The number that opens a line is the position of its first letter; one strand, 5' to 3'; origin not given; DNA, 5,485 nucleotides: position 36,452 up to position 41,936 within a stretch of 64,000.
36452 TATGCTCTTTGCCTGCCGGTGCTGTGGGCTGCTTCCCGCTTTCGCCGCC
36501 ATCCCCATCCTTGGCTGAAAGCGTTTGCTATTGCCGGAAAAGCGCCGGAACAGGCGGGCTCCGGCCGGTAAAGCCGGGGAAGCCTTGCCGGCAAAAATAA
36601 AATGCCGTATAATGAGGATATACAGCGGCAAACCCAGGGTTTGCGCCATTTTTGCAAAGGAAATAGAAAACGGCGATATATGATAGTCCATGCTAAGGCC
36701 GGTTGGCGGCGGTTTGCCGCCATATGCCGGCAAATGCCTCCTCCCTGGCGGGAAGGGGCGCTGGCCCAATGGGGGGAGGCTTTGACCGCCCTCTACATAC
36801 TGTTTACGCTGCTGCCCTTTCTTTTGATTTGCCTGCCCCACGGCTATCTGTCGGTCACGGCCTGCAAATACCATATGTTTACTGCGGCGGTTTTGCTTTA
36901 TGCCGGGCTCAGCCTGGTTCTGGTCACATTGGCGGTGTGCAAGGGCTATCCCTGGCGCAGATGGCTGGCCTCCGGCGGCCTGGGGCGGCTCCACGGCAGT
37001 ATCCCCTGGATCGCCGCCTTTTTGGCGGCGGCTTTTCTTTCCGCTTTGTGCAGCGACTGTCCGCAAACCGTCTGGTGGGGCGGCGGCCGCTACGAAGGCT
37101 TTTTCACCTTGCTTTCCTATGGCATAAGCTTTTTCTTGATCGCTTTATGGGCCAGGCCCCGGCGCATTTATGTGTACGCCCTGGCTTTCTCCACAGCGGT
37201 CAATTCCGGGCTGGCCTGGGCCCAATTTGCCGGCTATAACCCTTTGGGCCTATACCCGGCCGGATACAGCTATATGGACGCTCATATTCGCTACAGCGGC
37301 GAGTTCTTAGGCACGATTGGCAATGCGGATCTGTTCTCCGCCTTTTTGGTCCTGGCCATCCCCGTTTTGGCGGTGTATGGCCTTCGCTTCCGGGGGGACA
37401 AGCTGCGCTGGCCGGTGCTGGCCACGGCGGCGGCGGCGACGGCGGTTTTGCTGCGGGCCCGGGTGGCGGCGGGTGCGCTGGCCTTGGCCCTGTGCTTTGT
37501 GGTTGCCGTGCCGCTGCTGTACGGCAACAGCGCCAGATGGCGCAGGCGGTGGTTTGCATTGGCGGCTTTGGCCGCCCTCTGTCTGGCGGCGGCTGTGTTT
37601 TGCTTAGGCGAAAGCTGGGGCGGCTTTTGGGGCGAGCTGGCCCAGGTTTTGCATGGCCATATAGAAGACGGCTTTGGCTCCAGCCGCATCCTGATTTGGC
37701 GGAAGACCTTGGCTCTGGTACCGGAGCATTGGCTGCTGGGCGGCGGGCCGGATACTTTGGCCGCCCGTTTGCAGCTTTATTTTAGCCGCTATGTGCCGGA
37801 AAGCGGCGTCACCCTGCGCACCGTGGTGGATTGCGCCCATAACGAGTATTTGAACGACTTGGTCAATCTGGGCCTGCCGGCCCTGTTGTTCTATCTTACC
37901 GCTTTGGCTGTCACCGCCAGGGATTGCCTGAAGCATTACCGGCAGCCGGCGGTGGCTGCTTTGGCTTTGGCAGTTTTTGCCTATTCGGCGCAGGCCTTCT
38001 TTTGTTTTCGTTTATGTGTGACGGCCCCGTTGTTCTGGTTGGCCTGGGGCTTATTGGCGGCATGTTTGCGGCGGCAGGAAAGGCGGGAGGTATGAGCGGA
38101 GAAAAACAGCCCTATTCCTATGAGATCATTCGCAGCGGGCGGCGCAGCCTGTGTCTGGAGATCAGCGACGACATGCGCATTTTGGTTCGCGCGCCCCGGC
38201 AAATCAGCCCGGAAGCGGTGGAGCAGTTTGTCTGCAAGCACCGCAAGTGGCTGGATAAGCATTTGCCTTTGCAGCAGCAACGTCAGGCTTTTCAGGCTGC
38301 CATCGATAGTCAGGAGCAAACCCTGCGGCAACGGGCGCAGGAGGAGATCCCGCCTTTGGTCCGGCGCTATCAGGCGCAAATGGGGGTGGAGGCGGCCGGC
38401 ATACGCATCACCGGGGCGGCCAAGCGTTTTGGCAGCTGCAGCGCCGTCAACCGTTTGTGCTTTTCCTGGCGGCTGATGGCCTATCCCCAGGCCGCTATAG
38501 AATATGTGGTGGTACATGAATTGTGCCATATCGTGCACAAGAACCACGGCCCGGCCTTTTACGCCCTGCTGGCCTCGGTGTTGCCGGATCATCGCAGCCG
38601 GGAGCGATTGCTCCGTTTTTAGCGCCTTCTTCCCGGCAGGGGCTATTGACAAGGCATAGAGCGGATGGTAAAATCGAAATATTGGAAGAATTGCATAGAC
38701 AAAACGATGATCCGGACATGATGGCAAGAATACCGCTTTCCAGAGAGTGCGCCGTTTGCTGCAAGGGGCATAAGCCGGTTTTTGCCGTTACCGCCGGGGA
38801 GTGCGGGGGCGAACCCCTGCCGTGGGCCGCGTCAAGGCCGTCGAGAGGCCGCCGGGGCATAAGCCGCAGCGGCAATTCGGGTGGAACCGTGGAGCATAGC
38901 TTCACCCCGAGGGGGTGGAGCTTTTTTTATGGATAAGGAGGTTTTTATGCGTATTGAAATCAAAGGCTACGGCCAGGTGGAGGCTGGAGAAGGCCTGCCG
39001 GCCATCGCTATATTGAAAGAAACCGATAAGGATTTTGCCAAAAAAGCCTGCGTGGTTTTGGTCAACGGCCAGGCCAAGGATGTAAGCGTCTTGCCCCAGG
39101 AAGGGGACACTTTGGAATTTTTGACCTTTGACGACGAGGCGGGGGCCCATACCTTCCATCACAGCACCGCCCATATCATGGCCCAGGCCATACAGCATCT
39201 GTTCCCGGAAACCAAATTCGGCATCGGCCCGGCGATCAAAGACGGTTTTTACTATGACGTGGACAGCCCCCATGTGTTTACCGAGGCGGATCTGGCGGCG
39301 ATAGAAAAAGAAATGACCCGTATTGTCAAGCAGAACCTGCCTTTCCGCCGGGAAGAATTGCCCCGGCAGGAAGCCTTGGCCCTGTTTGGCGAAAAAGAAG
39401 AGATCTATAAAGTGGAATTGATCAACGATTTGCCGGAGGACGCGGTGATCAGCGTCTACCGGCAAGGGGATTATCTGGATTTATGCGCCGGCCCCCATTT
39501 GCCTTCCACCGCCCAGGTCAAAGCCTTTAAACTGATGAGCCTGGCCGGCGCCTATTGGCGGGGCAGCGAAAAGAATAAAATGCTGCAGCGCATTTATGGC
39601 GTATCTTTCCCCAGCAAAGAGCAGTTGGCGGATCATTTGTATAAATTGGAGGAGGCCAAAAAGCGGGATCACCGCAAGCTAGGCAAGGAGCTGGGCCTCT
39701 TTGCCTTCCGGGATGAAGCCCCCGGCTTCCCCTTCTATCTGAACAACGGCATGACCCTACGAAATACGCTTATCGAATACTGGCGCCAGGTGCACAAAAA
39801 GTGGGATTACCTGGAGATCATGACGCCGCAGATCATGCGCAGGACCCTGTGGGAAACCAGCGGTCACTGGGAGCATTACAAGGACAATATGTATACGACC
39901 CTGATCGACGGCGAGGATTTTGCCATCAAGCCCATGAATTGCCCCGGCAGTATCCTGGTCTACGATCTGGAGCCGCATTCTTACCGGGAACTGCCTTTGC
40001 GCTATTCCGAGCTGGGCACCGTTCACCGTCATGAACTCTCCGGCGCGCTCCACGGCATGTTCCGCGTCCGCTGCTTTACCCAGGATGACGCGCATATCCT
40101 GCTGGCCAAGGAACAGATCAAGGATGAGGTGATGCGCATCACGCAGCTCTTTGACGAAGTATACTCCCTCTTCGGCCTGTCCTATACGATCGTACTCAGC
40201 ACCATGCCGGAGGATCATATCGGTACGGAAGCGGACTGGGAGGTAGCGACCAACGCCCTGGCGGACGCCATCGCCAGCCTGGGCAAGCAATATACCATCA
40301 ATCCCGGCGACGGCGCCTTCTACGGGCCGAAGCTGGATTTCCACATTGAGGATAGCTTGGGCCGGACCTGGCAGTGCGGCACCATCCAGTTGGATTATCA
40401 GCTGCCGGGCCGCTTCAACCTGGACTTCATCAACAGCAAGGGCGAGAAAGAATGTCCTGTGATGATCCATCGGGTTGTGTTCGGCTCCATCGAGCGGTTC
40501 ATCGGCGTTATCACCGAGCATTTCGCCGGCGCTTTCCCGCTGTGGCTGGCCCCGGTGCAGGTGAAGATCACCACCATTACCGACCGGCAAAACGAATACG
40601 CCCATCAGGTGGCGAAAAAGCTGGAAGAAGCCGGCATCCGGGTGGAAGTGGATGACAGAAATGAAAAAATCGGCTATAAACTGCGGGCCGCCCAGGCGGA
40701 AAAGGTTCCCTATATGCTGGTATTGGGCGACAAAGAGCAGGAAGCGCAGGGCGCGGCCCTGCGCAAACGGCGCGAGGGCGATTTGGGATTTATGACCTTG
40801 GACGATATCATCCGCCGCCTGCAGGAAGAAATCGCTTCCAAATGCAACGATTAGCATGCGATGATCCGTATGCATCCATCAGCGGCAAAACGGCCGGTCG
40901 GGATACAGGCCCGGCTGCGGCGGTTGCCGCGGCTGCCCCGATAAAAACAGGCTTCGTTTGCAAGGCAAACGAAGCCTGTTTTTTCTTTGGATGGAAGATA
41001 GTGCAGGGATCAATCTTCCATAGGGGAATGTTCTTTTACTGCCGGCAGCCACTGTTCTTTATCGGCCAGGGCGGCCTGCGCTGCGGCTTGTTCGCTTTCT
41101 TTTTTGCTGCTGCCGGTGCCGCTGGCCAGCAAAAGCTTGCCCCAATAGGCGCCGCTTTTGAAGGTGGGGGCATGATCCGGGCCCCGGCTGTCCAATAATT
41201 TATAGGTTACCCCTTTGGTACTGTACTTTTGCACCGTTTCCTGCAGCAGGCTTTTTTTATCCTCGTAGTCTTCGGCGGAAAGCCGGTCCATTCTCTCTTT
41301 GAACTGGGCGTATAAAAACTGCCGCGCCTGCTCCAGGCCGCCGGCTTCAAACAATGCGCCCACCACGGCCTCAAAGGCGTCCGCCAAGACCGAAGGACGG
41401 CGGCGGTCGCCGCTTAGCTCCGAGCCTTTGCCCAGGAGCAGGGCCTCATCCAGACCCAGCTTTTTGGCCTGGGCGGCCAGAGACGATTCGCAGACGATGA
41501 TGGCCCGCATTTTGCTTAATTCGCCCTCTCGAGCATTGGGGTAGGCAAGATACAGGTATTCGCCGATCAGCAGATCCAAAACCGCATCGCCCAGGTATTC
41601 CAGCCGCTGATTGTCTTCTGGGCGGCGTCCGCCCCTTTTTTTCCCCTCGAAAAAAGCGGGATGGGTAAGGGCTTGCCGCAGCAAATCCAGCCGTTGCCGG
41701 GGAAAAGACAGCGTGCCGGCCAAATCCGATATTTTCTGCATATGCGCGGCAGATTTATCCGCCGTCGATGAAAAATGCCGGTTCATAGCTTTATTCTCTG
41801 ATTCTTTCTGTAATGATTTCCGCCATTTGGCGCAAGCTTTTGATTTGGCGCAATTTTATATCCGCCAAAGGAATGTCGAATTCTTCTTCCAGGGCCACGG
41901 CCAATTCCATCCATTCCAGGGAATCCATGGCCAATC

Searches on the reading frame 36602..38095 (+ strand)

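Call 26: search_protein_families(library=pfam, proteins=[window:36602-38095:+], max_evalue=0.001)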
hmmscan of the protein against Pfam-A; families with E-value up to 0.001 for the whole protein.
window:36602-38095:+ (497 aa): 1 family
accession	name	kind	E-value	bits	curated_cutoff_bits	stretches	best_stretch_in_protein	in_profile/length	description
PF04932.20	Wzy_C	-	1.8e-13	50.9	31.7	1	276-432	3-149/149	O-Antigen ligase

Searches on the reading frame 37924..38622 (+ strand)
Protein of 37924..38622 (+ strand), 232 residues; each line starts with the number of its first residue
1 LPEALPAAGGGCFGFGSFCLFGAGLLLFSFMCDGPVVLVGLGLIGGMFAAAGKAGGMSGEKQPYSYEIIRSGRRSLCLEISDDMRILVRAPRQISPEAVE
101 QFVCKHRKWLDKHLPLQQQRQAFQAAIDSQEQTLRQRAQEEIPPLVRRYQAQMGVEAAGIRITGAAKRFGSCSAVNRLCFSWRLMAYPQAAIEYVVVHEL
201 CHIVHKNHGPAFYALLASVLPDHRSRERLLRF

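Call 26: search_protein_families(library=pfam, proteins=[window:37924-38622:+], max_evalue=0.001)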
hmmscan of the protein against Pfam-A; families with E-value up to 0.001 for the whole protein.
window:37924-38622:+ (232 aa): 2 families
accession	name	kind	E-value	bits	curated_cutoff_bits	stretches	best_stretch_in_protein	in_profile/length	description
PF01863.23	YgjP-like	-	1.8e-42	146.2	26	2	124-231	98-205/207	YgjP-like, metallopeptidase domain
PF08325.16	WLM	-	6.7e-05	23.5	26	1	190-218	81-109/190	WLM domain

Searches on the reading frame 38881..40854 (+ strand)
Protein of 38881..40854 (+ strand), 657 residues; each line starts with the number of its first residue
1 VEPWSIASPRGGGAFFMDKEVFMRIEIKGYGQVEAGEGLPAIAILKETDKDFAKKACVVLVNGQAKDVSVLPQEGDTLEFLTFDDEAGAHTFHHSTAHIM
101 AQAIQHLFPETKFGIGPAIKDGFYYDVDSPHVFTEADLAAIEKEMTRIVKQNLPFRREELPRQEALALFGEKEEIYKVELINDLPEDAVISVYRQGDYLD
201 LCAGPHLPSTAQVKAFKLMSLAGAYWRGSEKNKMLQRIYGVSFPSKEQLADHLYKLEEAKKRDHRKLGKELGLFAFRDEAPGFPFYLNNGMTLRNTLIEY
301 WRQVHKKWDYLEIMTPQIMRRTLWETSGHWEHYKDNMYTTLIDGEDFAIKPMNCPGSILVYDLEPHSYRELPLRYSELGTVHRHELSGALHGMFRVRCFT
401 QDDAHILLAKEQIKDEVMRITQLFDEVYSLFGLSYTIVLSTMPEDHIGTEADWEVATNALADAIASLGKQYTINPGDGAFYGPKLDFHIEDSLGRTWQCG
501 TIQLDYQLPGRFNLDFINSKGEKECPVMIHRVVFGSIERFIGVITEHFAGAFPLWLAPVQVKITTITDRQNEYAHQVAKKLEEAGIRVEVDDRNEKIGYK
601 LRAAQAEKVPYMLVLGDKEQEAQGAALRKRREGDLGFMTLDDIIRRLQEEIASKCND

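Call 26: search_protein_families(library=pfam, proteins=[window:38881-40854:+], max_evalue=0.001)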
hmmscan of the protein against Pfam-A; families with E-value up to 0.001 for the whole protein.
window:38881-40854:+ (657 aa): 3 families
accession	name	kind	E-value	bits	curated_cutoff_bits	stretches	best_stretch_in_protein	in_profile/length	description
PF00587.30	tRNA-synt_2b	-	3.7e-44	151.4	29.3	1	342-548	5-179/179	tRNA synthetase class II core domain (G, H, P, S and T)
PF03129.25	HGTP_anticodon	-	1.2e-21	77.1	21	1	560-649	1-93/94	Anticodon binding domain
PF07973.19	tRNA_SAD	-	1.2e-17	64.1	24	1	190-239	1-44/44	Threonyl and Alanyl tRNA synthetase second additional domain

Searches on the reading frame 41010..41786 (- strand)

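Call 26: search_protein_families(library=pfam, proteins=[window:41010-41786:-], max_evalue=0.001)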
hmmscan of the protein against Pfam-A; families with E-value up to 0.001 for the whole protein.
window:41010-41786:- (258 aa): 4 families
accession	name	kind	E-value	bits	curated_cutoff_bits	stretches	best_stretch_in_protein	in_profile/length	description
PF14622.11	Ribonucleas_3_3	-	1.2e-32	113.2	35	1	34-161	3-123/128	Ribonuclease-III-like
PF00636.31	Ribonuclease_3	-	1.1e-24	87.6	27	1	60-149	1-101/102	Ribonuclease III domain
PF00035.32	dsrm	-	4.3e-15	56.5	23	1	178-241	2-64/66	Double-stranded RNA binding motif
PF22935.1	RM44_endonuclase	-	8.9e-08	32.7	27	1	33-145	20-139/139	Large ribosomal subunit protein mL44, endonuclease domain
